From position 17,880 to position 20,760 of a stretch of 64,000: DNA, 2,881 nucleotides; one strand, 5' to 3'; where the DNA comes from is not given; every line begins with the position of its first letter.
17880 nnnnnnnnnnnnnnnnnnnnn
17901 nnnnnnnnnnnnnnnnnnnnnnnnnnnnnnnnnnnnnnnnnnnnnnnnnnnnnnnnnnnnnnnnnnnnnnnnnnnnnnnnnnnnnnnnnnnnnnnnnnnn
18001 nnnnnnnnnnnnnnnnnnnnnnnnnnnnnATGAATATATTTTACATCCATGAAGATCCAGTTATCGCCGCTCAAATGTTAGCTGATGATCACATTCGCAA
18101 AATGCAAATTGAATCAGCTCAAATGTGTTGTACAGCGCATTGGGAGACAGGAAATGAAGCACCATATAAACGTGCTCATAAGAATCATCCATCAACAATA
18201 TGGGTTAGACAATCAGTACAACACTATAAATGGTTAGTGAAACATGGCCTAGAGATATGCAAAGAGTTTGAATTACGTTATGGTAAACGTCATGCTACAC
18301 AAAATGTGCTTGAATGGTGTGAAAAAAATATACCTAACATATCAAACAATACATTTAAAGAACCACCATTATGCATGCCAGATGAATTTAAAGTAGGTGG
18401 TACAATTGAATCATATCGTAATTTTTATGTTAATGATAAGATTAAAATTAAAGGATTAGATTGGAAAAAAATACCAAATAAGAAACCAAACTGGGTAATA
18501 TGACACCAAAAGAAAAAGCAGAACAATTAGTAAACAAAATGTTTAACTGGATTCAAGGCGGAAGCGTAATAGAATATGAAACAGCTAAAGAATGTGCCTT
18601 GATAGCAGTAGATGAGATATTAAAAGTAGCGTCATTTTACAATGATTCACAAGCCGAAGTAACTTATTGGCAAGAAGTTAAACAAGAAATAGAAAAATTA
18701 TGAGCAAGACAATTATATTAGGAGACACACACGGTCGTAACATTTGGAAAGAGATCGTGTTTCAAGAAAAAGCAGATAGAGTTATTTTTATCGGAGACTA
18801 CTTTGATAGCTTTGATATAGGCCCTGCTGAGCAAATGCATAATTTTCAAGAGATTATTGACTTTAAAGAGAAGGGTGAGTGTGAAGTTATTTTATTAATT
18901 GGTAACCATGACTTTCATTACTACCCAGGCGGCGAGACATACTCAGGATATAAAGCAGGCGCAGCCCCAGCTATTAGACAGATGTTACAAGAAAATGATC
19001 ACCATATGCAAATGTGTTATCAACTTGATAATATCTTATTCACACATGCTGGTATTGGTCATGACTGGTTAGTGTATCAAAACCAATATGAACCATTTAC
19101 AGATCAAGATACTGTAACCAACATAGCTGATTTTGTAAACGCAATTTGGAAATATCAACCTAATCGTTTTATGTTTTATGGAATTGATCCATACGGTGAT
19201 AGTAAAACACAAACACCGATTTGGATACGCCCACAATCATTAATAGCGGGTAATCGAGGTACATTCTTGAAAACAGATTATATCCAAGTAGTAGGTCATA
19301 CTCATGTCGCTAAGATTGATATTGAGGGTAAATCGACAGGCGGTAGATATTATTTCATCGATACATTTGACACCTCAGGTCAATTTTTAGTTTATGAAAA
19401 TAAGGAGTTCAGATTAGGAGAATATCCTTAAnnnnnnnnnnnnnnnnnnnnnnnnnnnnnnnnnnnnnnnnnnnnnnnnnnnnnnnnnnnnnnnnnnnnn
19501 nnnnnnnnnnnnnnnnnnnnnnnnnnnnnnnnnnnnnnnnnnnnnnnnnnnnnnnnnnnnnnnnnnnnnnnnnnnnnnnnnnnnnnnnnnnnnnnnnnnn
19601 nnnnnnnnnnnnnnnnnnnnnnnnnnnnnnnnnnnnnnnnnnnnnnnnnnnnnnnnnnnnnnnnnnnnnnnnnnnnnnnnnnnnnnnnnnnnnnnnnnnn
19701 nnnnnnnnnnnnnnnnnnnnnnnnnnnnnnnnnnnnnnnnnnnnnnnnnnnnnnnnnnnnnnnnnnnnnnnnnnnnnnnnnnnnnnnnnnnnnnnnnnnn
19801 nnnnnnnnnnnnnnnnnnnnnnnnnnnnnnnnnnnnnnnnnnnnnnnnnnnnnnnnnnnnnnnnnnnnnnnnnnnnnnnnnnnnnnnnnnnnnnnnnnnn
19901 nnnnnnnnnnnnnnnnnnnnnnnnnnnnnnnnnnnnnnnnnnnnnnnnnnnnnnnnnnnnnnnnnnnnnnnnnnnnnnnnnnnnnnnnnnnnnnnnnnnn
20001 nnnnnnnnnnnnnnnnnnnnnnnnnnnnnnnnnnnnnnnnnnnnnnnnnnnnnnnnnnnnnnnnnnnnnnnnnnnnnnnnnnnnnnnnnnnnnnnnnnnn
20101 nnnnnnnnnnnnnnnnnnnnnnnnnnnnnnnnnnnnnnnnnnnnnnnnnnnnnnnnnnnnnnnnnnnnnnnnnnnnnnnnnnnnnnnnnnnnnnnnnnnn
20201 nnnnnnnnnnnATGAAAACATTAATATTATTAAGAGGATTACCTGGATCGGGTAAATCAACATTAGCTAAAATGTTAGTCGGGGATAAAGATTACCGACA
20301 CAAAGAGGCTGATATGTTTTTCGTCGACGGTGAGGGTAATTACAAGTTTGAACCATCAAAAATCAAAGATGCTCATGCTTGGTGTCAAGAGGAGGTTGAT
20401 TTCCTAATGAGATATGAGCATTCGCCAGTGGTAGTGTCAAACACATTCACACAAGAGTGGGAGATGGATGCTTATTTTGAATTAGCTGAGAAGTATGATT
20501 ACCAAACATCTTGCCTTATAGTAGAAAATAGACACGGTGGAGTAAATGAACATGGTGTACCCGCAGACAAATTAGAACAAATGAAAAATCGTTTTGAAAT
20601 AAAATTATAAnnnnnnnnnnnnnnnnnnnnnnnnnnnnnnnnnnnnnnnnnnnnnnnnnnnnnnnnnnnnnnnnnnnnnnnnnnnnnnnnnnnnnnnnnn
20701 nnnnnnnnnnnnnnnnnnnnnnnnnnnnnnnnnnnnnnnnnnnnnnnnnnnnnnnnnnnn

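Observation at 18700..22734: RNA (tRNA) repair cassette: kinase, RNA ligase and two metallophosphoesterases next to the tRNA genes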

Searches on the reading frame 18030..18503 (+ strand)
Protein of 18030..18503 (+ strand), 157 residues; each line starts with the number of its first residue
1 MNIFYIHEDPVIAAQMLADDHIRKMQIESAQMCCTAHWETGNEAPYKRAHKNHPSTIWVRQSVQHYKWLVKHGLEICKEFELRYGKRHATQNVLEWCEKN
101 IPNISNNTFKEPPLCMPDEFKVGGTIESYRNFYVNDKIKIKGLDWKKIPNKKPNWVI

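Call 3: search_protein_families(library=pfam, proteins=[window:18030-18503:+], max_evalue=0.01)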
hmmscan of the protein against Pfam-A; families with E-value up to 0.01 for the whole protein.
window:18030-18503:+ (157 aa): 1 family
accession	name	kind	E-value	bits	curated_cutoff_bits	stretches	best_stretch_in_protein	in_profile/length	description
PF03013.19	Pyr_excise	-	1.3e-05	25.9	23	1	1-88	1-77/81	Pyrimidine dimer DNA glycosylase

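Call 4: search_protein_families(library=phrogs, proteins=[window:18030-18503:+], max_evalue=0.001)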
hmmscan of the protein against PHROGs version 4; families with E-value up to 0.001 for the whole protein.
window:18030-18503:+ (157 aa): 1 family
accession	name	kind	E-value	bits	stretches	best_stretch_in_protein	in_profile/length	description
phrog_624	-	DNA, RNA and nucleotide metabolism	1e-51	177.4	1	1-156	1-157/309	DNA binding protein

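Call 9: search_protein_families(library=ncbifam, proteins=[window:18030-18503:+], max_evalue=0.01)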
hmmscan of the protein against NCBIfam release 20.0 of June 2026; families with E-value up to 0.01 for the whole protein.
window:18030-18503:+ (157 aa): 0 families

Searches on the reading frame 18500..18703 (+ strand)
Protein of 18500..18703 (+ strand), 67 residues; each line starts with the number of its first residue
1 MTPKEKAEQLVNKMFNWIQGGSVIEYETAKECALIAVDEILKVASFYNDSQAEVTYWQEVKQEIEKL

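Call 3: search_protein_families(library=pfam, proteins=[window:18500-18703:+], max_evalue=0.01)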
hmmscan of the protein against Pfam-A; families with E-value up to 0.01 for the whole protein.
window:18500-18703:+ (67 aa): 0 families

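Call 4: search_protein_families(library=phrogs, proteins=[window:18500-18703:+], max_evalue=0.001)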
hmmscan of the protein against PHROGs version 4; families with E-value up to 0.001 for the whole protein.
window:18500-18703:+ (67 aa): 1 family
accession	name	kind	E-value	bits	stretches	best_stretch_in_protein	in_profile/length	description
phrog_21441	-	unknown function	4.4e-15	56.8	1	1-67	1-75/75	-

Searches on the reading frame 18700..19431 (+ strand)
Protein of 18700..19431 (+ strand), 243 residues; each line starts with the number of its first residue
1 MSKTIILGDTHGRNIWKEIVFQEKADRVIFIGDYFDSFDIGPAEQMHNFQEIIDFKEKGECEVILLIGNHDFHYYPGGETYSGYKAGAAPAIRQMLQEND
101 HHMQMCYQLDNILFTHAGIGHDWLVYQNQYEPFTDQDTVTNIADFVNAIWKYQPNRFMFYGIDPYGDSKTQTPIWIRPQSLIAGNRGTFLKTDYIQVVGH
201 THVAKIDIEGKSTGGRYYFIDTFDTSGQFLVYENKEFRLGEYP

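Call 3: search_protein_families(library=pfam, proteins=[window:18700-19431:+], max_evalue=0.01)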
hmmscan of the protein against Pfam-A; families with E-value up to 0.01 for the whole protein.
window:18700-19431:+ (243 aa): 2 families
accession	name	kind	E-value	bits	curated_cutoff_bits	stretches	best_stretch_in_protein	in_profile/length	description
PF00149.33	Metallophos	-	2.2e-08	35.2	21.5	1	4-203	3-190/191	Calcineurin-like phosphoesterase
PF12850.12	Metallophos_2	-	5.7e-06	26.8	27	1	4-118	3-90/154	Calcineurin-like phosphoesterase superfamily domain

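Call 4: search_protein_families(library=phrogs, proteins=[window:18700-19431:+], max_evalue=0.001)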
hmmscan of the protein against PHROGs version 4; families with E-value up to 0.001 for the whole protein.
window:18700-19431:+ (243 aa): 4 families
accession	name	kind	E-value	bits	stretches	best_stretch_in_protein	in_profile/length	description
phrog_1649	-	other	1.2e-05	25.2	1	3-74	37-107/308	metallo-phosphoesterase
phrog_246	-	other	4.7e-05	23.6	1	6-222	180-369/417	NinI-like serine-threonine phosphatase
phrog_8238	-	DNA, RNA and nucleotide metabolism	0.00035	19.8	1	3-74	173-244/737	RNA ligase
phrog_100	-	DNA, RNA and nucleotide metabolism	0.00038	20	1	22-74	65-118/989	SbcD-like subunit of palindrome specific endonuclease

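Call 9: search_protein_families(library=ncbifam, proteins=[window:18700-19431:+], max_evalue=0.01)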
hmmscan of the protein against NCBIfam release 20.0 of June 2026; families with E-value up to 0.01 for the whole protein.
window:18700-19431:+ (243 aa): 3 families
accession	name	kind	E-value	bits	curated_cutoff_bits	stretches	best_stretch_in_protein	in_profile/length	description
TIGR00619.1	sbcd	subfamily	1.5e-05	24.9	77.65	1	18-73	33-88/252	exonuclease subunit SbcD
TIGR04123.1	P_estr_lig_assc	hypoth_equivalog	8.3e-05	22.1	150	1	19-72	59-110/207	ligase-associated DNA damage response endonuclease PdeM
NF041754.1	sbcd_Bac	equivalog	0.00078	18.8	750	1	17-71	32-86/390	exonuclease subunit SbcD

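Call 22: search_solved_structures(query=window:18700-19431:+, max_evalue=1, show_alignments=1)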
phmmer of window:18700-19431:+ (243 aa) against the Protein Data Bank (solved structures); distinct sequences matched with E-value up to 1: 0.

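Call 85: search_solved_structures(query=A7, max_evalue=0.1, show_alignments=1)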
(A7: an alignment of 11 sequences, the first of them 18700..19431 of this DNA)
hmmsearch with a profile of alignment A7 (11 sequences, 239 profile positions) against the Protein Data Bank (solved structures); distinct sequences matched with E-value up to 0.1: 0.

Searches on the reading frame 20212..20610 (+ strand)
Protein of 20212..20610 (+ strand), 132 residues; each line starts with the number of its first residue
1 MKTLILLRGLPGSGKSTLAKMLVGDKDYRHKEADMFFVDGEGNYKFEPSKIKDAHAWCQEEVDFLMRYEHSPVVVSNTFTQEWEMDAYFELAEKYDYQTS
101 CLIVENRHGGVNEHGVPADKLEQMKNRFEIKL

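Call 3: search_protein_families(library=pfam, proteins=[window:20212-20610:+], max_evalue=0.01)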
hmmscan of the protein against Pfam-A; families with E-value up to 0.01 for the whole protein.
window:20212-20610:+ (132 aa): 8 families
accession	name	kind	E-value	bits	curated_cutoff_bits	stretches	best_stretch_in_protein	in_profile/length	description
PF13671.12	AAA_33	-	5.2e-13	49.9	27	1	4-105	1-105/143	AAA domain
PF13238.12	AAA_18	-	0.00049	21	29.4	1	5-77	1-79/128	AAA domain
PF24883.2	NPHP3_N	-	0.0011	19.6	24.8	1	3-45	23-65/164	Nephrocystin 3, N-terminal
PF20720.3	nSTAND3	-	0.0011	19.1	27.2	1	4-24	19-39/155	Novel STAND NTPase 3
PF08433.16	KTI12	-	0.0013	18.7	22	1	4-25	3-24/271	Chromatin associated protein KTI12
PF00005.33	ABC_tran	-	0.0015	19.6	25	1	4-32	13-38/137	ABC transporter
PF13207.12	AAA_17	-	0.0052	17.5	27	1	9-32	2-25/136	AAA domain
PF00910.28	RNA_helicase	-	0.0064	17.4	21.5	0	5-103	1-86/105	RNA helicase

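Call 4: search_protein_families(library=phrogs, proteins=[window:20212-20610:+], max_evalue=0.001)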
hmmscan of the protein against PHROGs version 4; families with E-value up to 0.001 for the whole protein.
window:20212-20610:+ (132 aa): 5 families
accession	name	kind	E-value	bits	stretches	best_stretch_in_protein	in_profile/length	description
phrog_2071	-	other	6.3e-42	145.3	1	1-129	15-142/282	ATPase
phrog_505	-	other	4.9e-09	37.1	1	1-105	1-110/295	polynucleotide kinase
phrog_10255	-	other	6.6e-05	23.8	1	3-90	2-87/230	kinase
phrog_761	-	other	0.00042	21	1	1-35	18-52/362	thymidylate kinase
phrog_8238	-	DNA, RNA and nucleotide metabolism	0.00061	19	1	1-100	1-104/737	RNA ligase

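Call 6: search_solved_structures(query=window:20212-20610:+, max_evalue=0.01, show_alignments=2)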
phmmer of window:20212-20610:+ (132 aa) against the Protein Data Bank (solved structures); distinct sequences matched with E-value up to 0.01: 1.
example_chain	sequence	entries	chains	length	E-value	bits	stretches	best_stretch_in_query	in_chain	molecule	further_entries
9d8a_A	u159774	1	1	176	0.0025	21.2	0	4-26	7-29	Rhizopus azygosporus Kinase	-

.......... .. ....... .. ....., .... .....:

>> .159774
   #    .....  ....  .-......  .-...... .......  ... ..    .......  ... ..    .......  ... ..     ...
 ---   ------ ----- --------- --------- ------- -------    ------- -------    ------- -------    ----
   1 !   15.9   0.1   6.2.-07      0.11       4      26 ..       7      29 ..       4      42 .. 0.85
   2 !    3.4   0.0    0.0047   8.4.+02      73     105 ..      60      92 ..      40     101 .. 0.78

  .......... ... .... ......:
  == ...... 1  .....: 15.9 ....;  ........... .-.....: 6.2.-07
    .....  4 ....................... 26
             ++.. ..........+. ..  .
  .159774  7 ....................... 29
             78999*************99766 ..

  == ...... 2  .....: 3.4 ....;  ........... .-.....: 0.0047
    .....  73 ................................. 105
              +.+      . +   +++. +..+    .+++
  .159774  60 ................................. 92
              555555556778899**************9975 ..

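Call 9: search_protein_families(library=ncbifam, proteins=[window:20212-20610:+], max_evalue=0.01)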
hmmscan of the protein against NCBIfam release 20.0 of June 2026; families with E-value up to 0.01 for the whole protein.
window:20212-20610:+ (132 aa): 6 families
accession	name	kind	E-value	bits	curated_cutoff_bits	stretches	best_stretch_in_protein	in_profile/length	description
NF005250.0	PRK06761.1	equivalog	3.9e-06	26.1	270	1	1-52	2-49/282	hypothetical protein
NF040667.1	hom_kin_desulfo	exception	0.0033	17.3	197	1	5-37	3-35/163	homoserine kinase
NF006746.0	PRK09270.1-5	subfamily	0.0033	16.4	250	1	2-40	21-59/210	nucleoside/nucleotide kinase family protein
NF004041.0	PRK05541.1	subfamily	0.0062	16.6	127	1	3-41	8-44/176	adenylyl-sulfate kinase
TIGR01978.1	sufC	equivalog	0.0082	15.6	212.8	0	6-37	30-61/243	Fe-S cluster assembly ATPase SufC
NF041053.1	CobW_rel_Se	equivalog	0.0084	15.8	180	0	4-54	3-52/195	CobW-related selenoprotein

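Call 37: search_solved_structures(query=A2, max_evalue=1, show_alignments=4)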
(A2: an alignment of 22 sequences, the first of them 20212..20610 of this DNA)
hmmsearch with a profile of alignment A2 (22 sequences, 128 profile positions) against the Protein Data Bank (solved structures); distinct sequences matched with E-value up to 1: 50.
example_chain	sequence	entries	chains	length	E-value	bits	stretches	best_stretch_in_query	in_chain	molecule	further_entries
9d8a_A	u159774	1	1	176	2e-05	28.1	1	3-103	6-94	Rhizopus azygosporus Kinase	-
1ltq_A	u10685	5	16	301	6.6e-05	26.4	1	1-100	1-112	POLYNUCLEOTIDE KINASE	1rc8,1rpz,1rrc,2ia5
9drz_A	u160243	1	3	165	9.9e-05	25.8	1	3-101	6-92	p-loop containing nucleoside triphosphatehydrolase protein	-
1ly1_A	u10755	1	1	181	0.00016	25.1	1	1-101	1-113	polynucleotide kinase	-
3adb_A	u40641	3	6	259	0.00062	23.2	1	3-125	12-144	L-seryl-tRNA(Sec) kinase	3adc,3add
3a4l_A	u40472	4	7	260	0.0009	22.7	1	4-125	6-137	L-seryl-tRNA(Sec) kinase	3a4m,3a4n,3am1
6c2u_A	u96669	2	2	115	0.0053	20.2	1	4-35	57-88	phosphate-loop protein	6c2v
4gp7_A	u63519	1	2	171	0.006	20.1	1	3-99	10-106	Metallophosphoesterase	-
4jst_A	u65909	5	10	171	0.012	19.1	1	3-99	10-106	Metallophosphoesterase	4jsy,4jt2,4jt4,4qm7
4xrp_A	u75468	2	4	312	0.013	19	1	3-75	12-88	Pnkp1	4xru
4mde_A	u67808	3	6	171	0.014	18.8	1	3-99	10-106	Metallophosphoesterase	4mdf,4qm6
3lw7_A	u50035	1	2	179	0.017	18.6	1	3-25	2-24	Adenylate kinase related protein (AdkA-like)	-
3h0k_A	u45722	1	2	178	0.02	18.4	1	4-24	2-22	UPF0200 protein SSO1041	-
4gp6_A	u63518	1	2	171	0.02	18.3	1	3-99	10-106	Metallophosphoesterase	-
2ga8_A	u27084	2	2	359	0.024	18.1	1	4-37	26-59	Hypothetical 39.9 kDa protein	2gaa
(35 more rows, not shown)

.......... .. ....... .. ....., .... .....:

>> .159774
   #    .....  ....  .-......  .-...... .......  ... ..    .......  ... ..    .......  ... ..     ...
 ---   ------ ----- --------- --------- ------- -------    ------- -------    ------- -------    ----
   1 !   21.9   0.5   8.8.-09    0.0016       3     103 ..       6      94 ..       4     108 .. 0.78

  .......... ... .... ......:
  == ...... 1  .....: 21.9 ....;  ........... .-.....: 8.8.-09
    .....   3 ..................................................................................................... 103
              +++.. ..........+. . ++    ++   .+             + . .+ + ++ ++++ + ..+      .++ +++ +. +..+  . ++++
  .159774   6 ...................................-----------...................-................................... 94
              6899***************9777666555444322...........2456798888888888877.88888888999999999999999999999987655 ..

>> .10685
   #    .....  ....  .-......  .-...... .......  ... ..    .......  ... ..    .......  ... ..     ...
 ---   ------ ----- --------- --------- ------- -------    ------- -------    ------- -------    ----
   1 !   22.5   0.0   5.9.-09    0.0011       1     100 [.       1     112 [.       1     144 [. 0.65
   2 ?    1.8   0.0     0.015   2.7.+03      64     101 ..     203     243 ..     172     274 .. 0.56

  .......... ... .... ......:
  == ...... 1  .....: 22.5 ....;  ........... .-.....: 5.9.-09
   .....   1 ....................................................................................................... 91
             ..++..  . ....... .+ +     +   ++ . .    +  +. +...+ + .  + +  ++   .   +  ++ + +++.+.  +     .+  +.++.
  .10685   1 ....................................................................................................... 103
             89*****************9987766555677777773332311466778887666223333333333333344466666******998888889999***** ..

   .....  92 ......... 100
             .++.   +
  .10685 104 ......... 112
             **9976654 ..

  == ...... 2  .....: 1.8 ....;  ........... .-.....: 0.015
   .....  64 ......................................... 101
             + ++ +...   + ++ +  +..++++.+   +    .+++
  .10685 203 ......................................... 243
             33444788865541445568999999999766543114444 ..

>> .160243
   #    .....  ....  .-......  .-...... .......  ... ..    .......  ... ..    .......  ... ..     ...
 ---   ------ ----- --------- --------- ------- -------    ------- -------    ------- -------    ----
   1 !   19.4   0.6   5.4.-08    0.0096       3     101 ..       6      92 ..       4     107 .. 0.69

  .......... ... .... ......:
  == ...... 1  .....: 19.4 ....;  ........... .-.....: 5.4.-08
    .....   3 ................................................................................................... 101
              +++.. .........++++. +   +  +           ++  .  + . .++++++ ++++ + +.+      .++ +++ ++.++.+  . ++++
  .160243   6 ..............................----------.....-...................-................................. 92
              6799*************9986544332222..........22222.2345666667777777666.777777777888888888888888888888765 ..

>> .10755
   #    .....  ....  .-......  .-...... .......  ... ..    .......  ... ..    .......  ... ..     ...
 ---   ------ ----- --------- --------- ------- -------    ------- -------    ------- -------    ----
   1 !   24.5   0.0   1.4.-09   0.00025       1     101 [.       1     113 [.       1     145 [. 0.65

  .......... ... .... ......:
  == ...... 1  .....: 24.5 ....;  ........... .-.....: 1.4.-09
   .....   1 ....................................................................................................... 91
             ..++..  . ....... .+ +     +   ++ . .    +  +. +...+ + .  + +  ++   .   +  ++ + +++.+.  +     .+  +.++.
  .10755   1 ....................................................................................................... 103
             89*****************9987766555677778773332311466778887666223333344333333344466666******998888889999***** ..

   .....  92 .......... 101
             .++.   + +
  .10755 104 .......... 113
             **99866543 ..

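Call 119: find_related_loci(query=A2, collection=genome_contigs, flank=5000)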
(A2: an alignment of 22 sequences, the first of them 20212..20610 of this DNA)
Query A2 (132 aa) in genome_contigs; peptide patterns used: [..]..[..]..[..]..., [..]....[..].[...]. (x = any residue, [..] = any of these).
600 stretches matched a pattern (row limit reached: there are more); 341 encode a relative of the query (tblastn E <= 1e-3); the best 80 are kept; 80 distinct loci.
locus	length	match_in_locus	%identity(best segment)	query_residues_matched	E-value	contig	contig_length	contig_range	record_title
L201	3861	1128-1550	63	1-132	2e-54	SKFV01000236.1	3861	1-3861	MAG: Pseudomonas sp. isolate CSBr16_108 CSBr16-43502, whole genome shotgun sequence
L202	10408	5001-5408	53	2-132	3e-41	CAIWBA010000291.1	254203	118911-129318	MAG: uncultured Bacteroidetes bacterium isolate Ki3-D2_bin-0726 genome assembly, contig: bin-0726:291/338, whole genome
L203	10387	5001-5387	53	1-132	8e-41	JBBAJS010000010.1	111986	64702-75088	MAG: Sediminibacterium sp. isolate EUL_017 ctg11-EUL_017, whole genome shotgun sequence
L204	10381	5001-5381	52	1-132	2e-39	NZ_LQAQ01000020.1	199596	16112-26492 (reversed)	Flammeovirga sp. SJP92 Scaffold1_9, whole genome shotgun sequence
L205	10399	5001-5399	47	1-132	8e-39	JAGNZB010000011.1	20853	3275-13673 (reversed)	Candidatus Gracilibacteria bacterium isolate Go_SlAct_bin_456 Go_SlAct_9411_length_20853_cov_3.825581, whole genome shot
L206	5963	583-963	51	1-132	9e-38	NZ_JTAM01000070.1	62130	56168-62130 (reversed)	Flammeovirga sp. OC4 contig76, whole genome shotgun sequence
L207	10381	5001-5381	51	1-132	6e-37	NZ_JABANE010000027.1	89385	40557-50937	Flammeovirga aprica JL-4 strain ATCC 23126 Scaffold27, whole genome shotgun sequence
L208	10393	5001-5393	48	1-132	6e-36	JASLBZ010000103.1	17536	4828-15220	MAG: Neisseriaceae bacterium isolate SHSU_active.final.134 k67_19777985, whole genome shotgun sequence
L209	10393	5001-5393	45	1-132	1e-34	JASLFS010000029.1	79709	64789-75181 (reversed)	MAG: Vitreoscilla sp. isolate SHSU.bins.358 k141_703305, whole genome shotgun sequence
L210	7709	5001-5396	45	1-132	6e-34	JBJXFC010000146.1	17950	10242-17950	MAG: Flavobacteriales bacterium isolate F1F2.bin.67 k127_1295636, whole genome shotgun sequence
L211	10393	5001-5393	45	1-132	2e-33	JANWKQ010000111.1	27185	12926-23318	MAG: Flavobacteriales bacterium isolate CRAIB_MAG97 c_000000048291, whole genome shotgun sequence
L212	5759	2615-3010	45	2-132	2e-33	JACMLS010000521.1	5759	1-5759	MAG: Bacteroidia bacterium isolate ES-bin-35 ES-bin-35-contig-k141_6496526, whole genome shotgun sequence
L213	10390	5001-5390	44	3-132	3e-33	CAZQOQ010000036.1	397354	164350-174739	MAG TPA_asm: uncultured Flavobacteriales bacterium isolate binchicken_co200_93 genome assembly, contig: k141_823563, who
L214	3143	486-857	44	8-132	6e-33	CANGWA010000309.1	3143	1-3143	MAG: Sphingobacteriaceae bacterium isolate RE-15aug16-229 genome assembly, contig: RE-15aug16-C75590, whole genome shotg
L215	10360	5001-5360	48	3-129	1e-32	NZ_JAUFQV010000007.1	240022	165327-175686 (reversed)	Vibrio tapetis subsp. quintayensis strain CECT 8851 platanus_K_25_97_7, whole genome shotgun sequence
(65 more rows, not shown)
